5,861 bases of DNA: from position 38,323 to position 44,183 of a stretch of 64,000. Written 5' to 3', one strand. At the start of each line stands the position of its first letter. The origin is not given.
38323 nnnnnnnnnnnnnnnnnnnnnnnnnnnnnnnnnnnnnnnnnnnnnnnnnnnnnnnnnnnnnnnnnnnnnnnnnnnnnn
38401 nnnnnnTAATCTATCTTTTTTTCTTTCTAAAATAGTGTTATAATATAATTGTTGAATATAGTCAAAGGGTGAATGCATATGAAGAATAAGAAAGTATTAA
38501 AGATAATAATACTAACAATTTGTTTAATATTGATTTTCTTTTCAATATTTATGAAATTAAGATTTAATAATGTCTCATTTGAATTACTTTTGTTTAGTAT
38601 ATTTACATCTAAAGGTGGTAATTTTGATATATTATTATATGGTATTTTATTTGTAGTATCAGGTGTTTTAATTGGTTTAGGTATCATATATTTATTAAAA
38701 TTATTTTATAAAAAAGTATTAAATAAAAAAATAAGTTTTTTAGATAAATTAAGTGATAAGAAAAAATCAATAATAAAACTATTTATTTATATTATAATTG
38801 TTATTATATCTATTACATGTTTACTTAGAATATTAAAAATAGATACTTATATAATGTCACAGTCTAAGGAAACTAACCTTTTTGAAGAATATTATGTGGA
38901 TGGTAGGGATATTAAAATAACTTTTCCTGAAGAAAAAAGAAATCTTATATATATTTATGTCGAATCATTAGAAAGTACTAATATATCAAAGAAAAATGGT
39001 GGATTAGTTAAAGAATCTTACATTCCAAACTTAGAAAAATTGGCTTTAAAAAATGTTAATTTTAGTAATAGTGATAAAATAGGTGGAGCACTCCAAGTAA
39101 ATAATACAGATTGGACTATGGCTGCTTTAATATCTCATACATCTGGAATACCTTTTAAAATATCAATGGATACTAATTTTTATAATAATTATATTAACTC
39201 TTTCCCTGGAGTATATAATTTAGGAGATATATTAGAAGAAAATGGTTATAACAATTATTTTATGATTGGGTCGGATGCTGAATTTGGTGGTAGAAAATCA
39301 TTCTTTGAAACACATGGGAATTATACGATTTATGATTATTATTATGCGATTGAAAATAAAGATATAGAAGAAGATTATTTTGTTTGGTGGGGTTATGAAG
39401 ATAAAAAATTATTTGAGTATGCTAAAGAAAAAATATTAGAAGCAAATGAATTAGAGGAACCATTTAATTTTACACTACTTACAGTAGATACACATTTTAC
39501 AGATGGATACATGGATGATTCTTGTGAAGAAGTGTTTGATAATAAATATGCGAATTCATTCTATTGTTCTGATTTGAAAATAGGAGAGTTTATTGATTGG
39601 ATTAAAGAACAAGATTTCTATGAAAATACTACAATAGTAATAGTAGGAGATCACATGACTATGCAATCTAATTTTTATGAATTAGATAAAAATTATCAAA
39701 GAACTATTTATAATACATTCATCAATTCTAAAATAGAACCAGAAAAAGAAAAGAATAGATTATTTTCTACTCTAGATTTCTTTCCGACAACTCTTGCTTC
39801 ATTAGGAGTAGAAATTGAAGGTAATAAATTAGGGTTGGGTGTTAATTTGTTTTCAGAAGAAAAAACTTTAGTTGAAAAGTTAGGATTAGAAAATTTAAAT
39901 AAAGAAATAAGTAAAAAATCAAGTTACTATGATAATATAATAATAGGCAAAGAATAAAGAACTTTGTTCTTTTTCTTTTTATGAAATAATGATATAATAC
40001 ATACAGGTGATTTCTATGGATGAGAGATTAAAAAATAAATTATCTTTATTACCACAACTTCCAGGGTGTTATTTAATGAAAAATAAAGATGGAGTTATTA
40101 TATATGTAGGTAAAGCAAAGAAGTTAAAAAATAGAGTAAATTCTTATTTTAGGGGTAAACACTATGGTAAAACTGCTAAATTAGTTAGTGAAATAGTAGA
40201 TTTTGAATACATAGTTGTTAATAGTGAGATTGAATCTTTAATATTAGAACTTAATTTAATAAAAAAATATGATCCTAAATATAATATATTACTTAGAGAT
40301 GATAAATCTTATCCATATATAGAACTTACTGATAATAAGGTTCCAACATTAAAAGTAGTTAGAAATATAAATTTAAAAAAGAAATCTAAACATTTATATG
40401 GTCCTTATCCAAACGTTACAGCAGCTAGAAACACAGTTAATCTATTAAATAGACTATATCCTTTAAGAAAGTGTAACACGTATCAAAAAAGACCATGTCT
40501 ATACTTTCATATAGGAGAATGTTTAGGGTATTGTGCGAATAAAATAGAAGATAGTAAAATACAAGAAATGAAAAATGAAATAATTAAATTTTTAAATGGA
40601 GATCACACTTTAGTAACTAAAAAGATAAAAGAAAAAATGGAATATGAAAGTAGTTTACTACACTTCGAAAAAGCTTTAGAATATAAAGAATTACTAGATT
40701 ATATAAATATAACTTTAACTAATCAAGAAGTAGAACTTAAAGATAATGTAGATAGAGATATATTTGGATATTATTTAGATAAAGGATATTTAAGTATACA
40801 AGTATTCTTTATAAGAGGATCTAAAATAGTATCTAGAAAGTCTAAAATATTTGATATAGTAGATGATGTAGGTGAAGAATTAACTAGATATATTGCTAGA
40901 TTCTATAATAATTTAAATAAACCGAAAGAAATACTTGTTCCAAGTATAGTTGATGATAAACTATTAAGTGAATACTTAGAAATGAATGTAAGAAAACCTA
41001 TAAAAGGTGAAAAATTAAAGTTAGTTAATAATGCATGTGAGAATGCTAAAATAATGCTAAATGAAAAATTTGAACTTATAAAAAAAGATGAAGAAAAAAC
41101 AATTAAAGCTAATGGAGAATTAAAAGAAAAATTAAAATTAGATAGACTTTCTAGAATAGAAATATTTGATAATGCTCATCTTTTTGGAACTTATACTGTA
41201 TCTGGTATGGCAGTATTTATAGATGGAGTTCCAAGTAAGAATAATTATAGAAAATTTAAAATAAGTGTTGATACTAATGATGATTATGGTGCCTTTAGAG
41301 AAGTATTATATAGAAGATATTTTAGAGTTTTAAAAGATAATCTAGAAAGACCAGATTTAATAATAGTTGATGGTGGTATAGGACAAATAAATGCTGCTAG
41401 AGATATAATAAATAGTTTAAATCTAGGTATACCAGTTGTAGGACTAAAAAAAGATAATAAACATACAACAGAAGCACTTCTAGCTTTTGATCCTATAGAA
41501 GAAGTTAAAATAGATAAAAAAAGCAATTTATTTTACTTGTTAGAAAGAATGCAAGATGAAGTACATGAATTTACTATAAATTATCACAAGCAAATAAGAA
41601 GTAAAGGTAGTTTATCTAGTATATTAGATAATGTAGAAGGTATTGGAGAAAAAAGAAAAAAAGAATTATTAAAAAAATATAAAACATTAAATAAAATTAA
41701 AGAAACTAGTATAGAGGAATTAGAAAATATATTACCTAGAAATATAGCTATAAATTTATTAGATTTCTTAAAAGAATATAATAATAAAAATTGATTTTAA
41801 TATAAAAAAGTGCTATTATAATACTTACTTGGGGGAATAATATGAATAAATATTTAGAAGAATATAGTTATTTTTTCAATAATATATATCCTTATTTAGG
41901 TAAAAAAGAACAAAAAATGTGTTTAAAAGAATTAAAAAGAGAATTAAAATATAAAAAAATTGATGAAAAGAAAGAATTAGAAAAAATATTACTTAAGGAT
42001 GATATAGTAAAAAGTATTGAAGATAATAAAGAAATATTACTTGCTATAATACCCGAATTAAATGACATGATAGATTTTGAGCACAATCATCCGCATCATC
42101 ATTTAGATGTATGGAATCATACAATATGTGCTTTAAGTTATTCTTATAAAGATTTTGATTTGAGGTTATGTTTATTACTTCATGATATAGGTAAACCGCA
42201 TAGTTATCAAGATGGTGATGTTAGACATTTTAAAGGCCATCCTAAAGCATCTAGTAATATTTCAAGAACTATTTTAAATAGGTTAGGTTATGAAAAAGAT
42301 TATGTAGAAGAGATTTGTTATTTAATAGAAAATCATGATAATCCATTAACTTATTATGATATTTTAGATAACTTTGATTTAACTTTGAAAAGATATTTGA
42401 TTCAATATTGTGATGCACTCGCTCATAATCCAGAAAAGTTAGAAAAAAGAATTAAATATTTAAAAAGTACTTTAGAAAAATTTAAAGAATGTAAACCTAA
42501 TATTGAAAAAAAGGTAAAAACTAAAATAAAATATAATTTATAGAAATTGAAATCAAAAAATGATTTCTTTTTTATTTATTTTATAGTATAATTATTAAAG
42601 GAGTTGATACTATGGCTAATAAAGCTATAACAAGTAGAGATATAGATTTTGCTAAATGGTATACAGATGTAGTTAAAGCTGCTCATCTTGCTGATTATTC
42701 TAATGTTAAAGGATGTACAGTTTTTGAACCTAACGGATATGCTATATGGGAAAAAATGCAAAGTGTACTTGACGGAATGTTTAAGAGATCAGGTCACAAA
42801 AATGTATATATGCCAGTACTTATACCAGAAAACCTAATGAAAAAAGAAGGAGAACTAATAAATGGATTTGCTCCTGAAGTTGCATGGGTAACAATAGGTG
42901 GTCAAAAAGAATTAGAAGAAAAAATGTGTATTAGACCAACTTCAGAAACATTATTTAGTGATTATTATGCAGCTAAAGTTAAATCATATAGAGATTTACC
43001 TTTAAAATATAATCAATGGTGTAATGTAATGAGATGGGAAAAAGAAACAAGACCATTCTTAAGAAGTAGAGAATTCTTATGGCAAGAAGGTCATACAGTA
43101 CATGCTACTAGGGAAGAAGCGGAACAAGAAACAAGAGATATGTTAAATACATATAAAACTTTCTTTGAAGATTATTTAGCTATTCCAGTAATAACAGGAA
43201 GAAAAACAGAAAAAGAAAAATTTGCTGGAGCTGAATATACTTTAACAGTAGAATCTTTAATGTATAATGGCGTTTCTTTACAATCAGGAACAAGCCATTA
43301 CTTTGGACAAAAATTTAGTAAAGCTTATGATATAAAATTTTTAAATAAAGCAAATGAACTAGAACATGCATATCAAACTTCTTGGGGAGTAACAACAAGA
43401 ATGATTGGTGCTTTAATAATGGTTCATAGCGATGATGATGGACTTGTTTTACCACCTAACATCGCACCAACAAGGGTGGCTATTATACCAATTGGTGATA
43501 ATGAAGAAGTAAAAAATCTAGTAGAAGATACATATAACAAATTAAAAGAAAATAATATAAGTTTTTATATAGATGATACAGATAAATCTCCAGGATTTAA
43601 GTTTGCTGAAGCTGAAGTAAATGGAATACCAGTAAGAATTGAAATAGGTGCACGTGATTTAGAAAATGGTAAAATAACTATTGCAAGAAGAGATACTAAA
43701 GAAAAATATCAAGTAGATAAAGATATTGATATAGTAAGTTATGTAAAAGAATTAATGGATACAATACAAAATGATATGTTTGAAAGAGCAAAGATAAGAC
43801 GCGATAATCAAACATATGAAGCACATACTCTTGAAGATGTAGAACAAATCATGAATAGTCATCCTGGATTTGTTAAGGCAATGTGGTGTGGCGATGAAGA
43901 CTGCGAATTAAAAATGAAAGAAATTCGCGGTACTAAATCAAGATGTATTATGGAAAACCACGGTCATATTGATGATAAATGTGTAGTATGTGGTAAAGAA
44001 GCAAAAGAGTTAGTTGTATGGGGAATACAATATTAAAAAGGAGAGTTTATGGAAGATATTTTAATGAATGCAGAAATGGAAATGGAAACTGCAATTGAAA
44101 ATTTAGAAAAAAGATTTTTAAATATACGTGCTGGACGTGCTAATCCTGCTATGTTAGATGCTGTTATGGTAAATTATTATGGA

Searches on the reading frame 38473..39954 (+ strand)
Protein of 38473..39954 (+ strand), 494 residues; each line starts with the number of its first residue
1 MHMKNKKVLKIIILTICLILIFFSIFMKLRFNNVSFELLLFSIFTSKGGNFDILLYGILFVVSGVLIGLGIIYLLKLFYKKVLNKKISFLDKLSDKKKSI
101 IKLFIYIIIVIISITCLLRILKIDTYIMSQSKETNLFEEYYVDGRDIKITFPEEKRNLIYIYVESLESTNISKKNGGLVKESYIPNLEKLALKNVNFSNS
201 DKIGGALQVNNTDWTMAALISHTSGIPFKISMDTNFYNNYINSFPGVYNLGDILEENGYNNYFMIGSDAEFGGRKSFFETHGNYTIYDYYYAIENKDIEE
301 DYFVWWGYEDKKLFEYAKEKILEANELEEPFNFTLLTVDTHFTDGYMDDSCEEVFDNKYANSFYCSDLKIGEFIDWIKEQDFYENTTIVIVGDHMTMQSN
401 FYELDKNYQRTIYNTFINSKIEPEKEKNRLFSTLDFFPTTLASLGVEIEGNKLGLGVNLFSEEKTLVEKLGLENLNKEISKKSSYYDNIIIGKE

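Call 10: search_protein_families(library=pfam, proteins=[window:38473-39954:+], max_evalue=0.001)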
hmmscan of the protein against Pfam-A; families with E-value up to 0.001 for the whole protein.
window:38473-39954:+ (494 aa): 1 family
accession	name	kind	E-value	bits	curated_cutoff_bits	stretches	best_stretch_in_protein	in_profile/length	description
PF00884.28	Sulfatase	-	8.2e-25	88.2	25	1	156-446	1-301/301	Sulfatase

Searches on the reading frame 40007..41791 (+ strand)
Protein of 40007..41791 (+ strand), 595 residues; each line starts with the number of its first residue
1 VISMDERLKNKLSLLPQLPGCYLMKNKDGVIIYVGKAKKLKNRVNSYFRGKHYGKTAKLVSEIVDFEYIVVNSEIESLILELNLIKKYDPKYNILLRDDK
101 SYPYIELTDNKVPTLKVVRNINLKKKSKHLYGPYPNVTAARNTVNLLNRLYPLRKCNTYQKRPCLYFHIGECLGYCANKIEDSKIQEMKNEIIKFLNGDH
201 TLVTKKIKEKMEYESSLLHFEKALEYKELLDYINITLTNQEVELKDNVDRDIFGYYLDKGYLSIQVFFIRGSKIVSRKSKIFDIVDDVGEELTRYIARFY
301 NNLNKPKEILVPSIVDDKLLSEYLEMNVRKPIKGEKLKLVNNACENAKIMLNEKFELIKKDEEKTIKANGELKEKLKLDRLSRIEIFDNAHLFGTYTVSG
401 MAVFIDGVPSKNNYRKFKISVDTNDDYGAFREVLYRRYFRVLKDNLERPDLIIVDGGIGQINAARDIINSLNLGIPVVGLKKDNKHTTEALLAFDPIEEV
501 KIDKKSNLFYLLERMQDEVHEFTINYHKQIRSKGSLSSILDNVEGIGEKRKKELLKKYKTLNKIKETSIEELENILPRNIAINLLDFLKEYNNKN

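Call 10: search_protein_families(library=pfam, proteins=[window:40007-41791:+], max_evalue=0.001)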
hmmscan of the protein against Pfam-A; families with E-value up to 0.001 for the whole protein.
window:40007-41791:+ (595 aa): 5 families
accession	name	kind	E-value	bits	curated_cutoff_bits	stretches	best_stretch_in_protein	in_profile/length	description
PF08459.17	UvrC_RNaseH_dom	-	6.8e-47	159.7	22.3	1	374-524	2-159/159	UvrC RNAse H endonuclease domain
PF22920.2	UvrC_RNaseH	-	6.1e-21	74.9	24.3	1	249-354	1-116/116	UvrC Ribonuclease H-like domain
PF01541.30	GIY-YIG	-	8.9e-10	39.2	22.6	1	20-93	3-78/78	GIY-YIG catalytic domain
PF12826.13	HHH_2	-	2.8e-05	24.6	27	0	546-594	11-61/64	Helix-hairpin-helix motif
PF14520.12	HHH_5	-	0.00015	22.6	27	1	539-589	3-56/57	Helix-hairpin-helix domain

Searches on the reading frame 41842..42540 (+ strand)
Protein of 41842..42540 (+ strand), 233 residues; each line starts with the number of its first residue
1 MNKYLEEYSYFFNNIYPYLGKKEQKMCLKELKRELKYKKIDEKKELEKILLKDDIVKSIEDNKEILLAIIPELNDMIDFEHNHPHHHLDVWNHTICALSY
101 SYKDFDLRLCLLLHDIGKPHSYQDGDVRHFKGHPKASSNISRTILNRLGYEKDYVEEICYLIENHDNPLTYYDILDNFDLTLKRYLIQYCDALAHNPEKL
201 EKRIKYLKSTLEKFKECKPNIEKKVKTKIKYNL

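Call 10: search_protein_families(library=pfam, proteins=[window:41842-42540:+], max_evalue=0.001)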
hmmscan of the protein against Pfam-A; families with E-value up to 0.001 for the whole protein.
window:41842-42540:+ (233 aa): 1 family
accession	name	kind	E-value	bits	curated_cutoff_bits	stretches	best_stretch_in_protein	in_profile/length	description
PF01966.28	HD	-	2.8e-08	34.5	22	1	105-172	25-92/116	HD domain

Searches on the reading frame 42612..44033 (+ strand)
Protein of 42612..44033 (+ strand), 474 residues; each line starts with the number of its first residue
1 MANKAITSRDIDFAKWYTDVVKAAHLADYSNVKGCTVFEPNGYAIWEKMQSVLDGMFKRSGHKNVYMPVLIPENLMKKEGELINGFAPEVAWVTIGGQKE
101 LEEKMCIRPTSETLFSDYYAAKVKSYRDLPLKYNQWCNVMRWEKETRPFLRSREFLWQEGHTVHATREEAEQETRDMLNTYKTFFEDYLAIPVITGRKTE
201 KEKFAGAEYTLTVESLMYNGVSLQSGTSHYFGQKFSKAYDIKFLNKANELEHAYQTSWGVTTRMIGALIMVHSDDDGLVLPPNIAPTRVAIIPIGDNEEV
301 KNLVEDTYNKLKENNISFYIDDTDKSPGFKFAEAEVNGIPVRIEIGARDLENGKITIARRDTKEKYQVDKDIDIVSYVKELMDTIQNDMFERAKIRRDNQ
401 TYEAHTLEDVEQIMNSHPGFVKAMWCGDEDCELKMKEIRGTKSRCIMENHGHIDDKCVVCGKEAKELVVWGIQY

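Call 10: search_protein_families(library=pfam, proteins=[window:42612-44033:+], max_evalue=0.001)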
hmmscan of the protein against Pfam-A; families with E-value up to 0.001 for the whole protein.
window:42612-44033:+ (474 aa): 3 families
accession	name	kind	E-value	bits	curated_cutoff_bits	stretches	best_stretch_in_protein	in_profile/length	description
PF00587.30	tRNA-synt_2b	-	8.4e-24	85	29.3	1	99-269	5-176/179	tRNA synthetase class II core domain (G, H, P, S and T)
PF03129.25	HGTP_anticodon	-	1e-21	77.3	21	1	289-380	2-93/94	Anticodon binding domain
PF09180.16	ProRS-C_1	-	1.1e-18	67.5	31.5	1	408-474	2-71/71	Prolyl-tRNA synthetase, C-terminal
